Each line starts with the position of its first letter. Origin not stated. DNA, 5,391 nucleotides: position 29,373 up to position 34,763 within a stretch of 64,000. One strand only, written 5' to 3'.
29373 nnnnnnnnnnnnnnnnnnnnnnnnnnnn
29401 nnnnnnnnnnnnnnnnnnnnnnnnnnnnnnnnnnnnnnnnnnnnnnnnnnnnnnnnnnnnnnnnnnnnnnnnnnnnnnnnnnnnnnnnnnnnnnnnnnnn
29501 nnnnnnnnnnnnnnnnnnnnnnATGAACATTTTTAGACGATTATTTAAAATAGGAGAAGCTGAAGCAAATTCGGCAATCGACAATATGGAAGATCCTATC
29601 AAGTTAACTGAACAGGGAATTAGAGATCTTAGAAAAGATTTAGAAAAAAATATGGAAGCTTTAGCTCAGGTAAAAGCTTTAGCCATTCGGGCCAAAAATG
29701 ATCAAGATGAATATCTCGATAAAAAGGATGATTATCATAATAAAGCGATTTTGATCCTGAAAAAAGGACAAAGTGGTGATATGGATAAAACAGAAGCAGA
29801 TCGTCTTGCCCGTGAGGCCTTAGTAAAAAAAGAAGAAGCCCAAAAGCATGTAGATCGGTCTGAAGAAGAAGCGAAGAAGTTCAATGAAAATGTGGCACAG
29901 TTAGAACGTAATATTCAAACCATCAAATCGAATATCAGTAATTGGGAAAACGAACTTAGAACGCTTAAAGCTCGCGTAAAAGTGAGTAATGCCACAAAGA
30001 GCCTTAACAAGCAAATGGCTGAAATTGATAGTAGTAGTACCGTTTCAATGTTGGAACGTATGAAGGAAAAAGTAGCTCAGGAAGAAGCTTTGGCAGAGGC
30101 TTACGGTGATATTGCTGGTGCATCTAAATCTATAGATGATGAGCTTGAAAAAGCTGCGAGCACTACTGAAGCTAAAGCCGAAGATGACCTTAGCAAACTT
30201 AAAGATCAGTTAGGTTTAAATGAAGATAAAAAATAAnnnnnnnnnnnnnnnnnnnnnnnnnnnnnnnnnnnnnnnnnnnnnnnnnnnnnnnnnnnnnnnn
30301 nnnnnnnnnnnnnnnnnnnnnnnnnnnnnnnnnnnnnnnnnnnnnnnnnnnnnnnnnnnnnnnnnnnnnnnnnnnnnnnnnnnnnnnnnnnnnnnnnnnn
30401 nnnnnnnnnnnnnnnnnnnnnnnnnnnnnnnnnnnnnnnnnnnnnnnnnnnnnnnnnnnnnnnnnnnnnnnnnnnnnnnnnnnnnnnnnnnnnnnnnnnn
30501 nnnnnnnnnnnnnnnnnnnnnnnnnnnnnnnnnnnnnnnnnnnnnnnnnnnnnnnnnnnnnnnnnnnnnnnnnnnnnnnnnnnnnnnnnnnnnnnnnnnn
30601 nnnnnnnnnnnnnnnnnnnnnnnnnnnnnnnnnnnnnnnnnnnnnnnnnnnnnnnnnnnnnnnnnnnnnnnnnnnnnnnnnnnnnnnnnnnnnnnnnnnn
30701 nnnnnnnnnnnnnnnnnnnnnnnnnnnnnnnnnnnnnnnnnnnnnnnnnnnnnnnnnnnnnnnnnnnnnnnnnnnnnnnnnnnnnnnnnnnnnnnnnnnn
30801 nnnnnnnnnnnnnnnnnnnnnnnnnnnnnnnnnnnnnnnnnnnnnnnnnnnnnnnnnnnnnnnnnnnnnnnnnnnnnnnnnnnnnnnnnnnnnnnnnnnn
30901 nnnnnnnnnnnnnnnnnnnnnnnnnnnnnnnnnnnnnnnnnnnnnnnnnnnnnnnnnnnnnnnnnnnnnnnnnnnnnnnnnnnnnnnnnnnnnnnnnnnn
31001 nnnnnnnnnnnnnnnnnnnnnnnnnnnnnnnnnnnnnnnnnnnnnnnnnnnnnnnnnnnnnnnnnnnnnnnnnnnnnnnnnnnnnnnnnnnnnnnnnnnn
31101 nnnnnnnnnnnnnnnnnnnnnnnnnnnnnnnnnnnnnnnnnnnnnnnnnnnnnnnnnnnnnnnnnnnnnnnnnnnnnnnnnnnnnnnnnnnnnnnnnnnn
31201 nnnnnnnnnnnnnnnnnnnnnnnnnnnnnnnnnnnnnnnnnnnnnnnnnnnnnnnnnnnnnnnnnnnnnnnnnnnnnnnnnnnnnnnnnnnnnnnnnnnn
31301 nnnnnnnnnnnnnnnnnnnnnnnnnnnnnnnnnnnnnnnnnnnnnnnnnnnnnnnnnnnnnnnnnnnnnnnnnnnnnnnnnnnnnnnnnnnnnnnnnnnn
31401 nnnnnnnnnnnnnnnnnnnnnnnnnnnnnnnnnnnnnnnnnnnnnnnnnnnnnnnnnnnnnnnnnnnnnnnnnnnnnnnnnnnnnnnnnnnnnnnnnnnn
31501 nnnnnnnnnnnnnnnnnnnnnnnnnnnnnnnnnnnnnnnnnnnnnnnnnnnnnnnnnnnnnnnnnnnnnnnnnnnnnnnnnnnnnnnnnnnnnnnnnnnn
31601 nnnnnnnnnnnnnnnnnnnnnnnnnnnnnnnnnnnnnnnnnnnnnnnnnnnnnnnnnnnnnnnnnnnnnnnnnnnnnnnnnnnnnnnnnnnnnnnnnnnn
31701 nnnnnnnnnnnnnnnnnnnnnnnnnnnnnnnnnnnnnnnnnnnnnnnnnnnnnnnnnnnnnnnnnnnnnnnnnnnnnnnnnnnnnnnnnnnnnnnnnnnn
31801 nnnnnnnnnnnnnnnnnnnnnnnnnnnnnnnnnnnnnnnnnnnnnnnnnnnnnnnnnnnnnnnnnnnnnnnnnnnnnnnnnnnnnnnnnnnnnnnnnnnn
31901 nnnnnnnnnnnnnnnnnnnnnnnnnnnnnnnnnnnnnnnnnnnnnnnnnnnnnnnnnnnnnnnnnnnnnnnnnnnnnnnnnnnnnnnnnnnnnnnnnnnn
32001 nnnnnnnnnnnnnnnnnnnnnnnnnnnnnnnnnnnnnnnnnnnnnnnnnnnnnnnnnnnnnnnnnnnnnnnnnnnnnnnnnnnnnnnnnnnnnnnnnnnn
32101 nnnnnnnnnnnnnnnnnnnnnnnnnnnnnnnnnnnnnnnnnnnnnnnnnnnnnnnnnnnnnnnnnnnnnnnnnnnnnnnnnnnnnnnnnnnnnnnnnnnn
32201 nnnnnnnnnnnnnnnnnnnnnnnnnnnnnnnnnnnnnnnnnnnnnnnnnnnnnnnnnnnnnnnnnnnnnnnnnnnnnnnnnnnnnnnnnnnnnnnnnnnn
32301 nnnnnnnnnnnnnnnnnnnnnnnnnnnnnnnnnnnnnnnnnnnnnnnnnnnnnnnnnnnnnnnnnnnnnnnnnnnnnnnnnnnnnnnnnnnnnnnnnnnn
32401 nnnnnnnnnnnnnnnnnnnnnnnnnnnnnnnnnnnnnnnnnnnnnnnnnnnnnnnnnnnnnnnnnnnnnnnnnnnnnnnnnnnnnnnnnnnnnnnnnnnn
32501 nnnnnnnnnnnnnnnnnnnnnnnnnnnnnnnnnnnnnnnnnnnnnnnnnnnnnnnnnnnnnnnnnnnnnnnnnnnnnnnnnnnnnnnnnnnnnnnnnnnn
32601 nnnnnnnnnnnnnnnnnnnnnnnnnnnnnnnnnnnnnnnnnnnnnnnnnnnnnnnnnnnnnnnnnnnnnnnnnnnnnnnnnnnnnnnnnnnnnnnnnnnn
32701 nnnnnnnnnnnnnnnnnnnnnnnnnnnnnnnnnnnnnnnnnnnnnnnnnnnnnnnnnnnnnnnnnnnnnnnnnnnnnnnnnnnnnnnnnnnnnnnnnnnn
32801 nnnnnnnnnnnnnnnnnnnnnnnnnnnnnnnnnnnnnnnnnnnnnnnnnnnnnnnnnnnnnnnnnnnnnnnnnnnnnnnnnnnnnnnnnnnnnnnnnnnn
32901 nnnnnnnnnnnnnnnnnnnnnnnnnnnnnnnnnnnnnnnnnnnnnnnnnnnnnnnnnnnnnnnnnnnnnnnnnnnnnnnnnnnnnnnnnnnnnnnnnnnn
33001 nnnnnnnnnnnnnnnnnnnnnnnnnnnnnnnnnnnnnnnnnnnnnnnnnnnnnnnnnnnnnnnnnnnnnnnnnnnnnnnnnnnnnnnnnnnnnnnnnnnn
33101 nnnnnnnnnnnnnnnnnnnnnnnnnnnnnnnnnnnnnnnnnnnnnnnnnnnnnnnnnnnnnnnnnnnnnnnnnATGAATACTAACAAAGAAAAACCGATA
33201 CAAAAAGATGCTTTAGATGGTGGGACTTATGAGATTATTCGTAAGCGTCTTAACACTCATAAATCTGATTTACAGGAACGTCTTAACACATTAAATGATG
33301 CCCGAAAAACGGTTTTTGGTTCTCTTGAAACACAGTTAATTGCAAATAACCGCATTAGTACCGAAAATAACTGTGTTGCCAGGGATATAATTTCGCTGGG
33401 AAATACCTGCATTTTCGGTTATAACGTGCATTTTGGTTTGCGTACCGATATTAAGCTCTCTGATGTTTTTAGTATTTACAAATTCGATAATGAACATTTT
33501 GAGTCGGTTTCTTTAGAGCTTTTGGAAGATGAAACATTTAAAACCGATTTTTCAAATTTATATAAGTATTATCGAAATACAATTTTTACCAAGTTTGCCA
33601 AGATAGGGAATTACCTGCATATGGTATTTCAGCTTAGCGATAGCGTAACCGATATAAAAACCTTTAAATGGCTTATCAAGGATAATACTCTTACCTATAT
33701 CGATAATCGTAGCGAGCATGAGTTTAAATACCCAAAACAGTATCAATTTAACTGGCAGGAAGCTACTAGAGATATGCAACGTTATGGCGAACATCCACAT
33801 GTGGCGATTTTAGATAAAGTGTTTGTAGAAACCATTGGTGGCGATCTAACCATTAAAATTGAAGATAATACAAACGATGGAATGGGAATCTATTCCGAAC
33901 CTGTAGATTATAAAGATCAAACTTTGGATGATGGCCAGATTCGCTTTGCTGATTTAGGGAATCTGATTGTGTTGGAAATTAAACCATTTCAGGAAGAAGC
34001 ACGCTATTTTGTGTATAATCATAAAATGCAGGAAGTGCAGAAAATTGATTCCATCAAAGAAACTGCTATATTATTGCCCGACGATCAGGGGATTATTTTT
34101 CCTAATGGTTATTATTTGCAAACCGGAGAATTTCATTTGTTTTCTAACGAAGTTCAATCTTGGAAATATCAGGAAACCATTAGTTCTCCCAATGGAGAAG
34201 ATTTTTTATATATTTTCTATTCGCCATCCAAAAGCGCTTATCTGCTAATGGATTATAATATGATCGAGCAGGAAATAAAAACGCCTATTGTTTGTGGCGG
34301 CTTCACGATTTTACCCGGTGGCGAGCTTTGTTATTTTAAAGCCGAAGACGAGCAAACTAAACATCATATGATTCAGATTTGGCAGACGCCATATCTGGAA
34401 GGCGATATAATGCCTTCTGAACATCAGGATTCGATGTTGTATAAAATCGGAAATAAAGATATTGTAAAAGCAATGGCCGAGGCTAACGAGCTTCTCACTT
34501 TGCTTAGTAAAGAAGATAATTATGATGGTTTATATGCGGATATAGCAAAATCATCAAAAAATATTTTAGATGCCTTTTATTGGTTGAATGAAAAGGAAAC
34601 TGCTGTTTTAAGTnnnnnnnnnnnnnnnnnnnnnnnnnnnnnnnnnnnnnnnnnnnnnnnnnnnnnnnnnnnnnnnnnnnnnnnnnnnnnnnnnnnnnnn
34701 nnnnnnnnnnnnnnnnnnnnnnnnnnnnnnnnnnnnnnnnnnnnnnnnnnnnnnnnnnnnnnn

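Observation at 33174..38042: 1622-aa cytoplasmic giant: unknown N-terminal domain, a roughly 700-aa coiled-coil stalk, and a MoxR/AAA_5-like ATPase head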

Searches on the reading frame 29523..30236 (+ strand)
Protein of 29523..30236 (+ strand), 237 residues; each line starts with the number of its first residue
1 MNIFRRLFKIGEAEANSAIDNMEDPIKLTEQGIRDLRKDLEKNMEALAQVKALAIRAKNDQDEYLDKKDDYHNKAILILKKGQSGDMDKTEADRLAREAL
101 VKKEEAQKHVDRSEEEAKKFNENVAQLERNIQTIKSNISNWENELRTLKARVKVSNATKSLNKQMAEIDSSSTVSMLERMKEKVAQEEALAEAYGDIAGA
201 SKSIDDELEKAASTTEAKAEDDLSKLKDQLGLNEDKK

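Call 5: search_protein_families(library=pfam, proteins=[window:29523-30236:+], max_evalue=0.01)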
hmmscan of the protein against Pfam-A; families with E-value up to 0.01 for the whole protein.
window:29523-30236:+ (237 aa): 3 families
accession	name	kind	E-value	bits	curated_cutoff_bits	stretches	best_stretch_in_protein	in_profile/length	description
PF04012.17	PspA_IM30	-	1.6e-43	149.3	33.9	1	2-229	1-217/220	PspA/IM30 family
PF24555.1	CC4_CEP85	-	0.0042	17.9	27.3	0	104-153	19-68/85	Centrosomal protein of 85 kDa-like, CC4 coiled-coil domain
PF13203.12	DUF2201_N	-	0.005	16.9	23.2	1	58-160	144-247/271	Putative metallopeptidase domain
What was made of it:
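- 29523..30236 (+): PspA/IM30 (bacterial ESCRT-III) gene, 237 aa. Pfam PspA_IM30 at E=1.6e-43 (call 5).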

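Call 6: search_protein_families(library=ncbifam, proteins=[window:29523-30236:+], max_evalue=0.01)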
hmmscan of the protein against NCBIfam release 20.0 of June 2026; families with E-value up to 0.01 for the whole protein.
window:29523-30236:+ (237 aa): 7 families
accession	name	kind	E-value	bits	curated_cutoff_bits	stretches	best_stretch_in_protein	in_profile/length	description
TIGR02977.1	phageshock_pspA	equivalog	7.1e-16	58.6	242.95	1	1-230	1-217/219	phage shock protein PspA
NF007974.0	PRK10698.1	equivalog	4.1e-09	36.4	336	1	1-230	1-217/222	phage shock protein PspA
NF045984.1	StressProtLiaH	equivalog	6.3e-09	35.9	380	1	3-227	2-212/225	stress responsive protein LiaH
TIGR02168.1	SMC_prok_B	equivalog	3.4e-06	25.1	567.35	1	13-230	682-898/1181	chromosome segregation protein SMC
TIGR01843.1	type_I_hlyD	subfamily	0.0017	17.4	208.65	1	92-227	113-248/422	HlyD family type I secretion periplasmic adaptor subunit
NF040859.1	condensinMksF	equivalog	0.0023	15.8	1900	1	24-225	218-411/926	Mks condensin complex protein MksF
NF049873.2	cytotoxin_MakE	exception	0.0082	15.2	360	0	106-171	94-157/352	alpha-pore-forming cytotoxin subunit MakE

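Call 8: search_protein_families(library=padloc, proteins=[window:29523-30236:+], max_evalue=0.01)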
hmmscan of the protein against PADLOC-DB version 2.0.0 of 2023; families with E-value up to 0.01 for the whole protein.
window:29523-30236:+ (237 aa): 5 families
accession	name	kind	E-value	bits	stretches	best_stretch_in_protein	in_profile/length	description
PDLC02753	PbeC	-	0.00018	18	1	107-207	374-472/648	PbeC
PDLC00519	JetC1|JetC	-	0.0023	14.2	2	103-234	628-759/1097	DUF3584 domain; MukB-like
PDLC03859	LmuB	-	0.0036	14.6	1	5-227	178-476/611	-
PDLC00581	JetC3|JetC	-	0.0053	12.6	1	19-217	357-549/1473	DUF3584 domain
PDLC00006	DruC1|DruC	-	0.0054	13.2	1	14-188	186-346/626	Unknown function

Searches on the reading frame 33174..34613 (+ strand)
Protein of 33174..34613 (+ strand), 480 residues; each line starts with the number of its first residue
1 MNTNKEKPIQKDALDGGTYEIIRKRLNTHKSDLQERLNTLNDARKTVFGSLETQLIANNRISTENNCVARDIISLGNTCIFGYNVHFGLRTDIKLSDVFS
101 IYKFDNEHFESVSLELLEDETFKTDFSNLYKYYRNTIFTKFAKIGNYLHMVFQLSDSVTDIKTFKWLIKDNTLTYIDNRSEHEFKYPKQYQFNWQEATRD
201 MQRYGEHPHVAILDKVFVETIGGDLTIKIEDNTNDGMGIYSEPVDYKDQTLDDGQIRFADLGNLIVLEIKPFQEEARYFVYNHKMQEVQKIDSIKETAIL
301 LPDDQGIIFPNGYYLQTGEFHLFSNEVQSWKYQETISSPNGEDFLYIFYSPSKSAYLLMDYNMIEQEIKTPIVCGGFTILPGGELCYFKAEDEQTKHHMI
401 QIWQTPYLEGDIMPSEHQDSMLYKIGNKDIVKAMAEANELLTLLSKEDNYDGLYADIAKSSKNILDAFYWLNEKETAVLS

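Call 40: predict_structure(alignment_id=A2)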
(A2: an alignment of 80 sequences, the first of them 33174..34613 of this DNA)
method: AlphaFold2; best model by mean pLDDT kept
length: 480 residues; sequences in the alignment: 80
mean_pLDDT: 89.2   pTM: 0.88
mean pLDDT of the five models: 89.2, 89.1, 88.9, 88.7, 87.8
residues with pLDDT >= 90: 340; 70-90: 110; 50-70: 14; < 50: 16
segments of 3 or more residues with pLDDT < 50: 1-15
pLDDT, mean of each block of 10 residues (from residue 1): 39 58 88 95 89 93 92 96 83 90 96 95 95 91 96 93 97 95 94 95 88 91 87 64 90 93 96 95 91 95 95 93 84 93 95 94 93 95 93 91 92 74 90 93 80 86 94 90
secondary structure, 60 per line:
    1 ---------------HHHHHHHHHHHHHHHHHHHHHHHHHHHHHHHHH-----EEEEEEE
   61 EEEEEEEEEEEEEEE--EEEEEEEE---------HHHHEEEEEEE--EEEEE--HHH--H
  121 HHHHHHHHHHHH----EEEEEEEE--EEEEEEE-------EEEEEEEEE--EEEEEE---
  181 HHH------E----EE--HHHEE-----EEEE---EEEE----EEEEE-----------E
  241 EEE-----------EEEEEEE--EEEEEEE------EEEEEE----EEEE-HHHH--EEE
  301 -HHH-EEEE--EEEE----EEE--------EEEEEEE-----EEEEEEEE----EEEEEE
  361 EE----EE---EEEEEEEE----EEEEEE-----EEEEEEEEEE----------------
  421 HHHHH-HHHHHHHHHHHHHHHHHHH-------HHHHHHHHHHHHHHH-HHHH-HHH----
elements in order: H16-48 E54-75 E78-85 H95-98 E99-105 E108-112 H120-132 E137-144 E147-153 E161-169 E172-177 E209-212 E216-219 E224-228 E240-243 E255-261 E264-270 E277-282 E287-290 H292-295 E298-300 E306-309 E312-315 E320-322 E331-337 E343-350 E355-362 E372-379 E384-389 E395-404 H421-425 H427-445 H453-467 H469-472
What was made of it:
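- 33267..34580 (+): N-terminal DUF3686 domain (aa 32-469): helix 16-48, then about 28 strands. It is beta-propeller-like. The AF2 model has pLDDT 89.2 and pTM 0.88 (call 40).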
